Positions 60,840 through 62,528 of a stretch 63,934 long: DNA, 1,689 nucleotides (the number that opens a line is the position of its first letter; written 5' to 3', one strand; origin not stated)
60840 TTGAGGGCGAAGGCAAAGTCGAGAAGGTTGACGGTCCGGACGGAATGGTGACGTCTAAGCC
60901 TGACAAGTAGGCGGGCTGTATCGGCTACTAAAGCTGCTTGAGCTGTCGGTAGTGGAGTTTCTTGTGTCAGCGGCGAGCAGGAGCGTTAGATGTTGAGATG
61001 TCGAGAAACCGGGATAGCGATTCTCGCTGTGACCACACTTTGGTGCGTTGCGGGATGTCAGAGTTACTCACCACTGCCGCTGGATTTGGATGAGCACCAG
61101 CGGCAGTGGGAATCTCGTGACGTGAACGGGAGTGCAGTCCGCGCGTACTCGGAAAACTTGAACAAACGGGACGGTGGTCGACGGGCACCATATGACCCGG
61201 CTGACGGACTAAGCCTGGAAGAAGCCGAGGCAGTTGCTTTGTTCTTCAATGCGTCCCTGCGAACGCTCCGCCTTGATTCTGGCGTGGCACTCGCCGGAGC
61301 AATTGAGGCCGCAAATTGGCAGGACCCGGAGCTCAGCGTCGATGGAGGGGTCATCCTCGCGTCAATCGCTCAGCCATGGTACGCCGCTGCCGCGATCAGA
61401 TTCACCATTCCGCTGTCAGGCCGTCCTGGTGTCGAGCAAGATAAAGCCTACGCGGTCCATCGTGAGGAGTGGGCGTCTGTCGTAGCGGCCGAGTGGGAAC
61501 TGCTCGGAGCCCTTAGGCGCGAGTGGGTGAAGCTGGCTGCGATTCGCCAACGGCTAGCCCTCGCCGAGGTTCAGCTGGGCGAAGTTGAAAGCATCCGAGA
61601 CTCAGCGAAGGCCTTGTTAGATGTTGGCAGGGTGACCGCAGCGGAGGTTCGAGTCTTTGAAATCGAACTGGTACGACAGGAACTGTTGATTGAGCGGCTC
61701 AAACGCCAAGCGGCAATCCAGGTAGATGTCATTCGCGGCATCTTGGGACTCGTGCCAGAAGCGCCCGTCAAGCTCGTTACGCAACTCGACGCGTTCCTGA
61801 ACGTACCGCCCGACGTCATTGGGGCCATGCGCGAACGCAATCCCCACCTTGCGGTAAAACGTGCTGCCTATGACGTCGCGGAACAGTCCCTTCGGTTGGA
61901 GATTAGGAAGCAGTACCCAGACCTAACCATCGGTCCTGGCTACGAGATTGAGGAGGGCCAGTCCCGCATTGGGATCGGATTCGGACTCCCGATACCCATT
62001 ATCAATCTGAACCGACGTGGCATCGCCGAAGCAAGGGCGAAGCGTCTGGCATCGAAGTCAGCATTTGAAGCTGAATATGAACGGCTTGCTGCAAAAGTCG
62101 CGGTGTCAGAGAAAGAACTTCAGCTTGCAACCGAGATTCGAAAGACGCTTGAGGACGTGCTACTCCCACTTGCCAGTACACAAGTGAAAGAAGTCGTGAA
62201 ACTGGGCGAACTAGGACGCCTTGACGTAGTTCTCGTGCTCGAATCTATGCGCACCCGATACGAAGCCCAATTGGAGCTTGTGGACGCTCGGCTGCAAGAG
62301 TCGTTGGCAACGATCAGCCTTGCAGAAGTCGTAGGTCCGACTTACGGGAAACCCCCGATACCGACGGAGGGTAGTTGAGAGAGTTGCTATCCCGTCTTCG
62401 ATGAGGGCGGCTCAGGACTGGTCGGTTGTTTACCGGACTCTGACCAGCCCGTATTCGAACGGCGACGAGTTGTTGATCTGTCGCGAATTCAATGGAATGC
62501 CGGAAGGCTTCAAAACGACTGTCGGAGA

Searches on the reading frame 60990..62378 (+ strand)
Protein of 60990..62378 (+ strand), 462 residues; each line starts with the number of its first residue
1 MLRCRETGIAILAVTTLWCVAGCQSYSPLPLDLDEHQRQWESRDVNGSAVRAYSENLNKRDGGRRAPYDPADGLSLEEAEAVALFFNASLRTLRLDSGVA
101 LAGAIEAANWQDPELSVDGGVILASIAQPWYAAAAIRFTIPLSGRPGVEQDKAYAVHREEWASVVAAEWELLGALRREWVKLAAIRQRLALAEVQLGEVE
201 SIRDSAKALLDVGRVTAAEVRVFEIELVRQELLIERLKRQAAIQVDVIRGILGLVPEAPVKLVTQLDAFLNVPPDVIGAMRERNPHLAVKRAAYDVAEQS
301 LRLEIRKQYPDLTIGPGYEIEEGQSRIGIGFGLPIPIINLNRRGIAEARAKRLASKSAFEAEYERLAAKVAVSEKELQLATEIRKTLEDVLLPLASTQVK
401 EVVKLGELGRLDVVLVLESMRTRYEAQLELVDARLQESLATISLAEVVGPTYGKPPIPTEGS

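Call 81: search_protein_families(library=pfam, proteins=[window:60990-62378:+], max_evalue=0.001)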
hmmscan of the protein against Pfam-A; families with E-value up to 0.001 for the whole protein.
window:60990-62378:+ (462 aa): 1 family
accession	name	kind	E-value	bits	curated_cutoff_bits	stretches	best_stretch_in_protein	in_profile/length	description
PF02321.23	OEP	-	8.5e-21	75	22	2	276-448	4-186/187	Outer membrane efflux protein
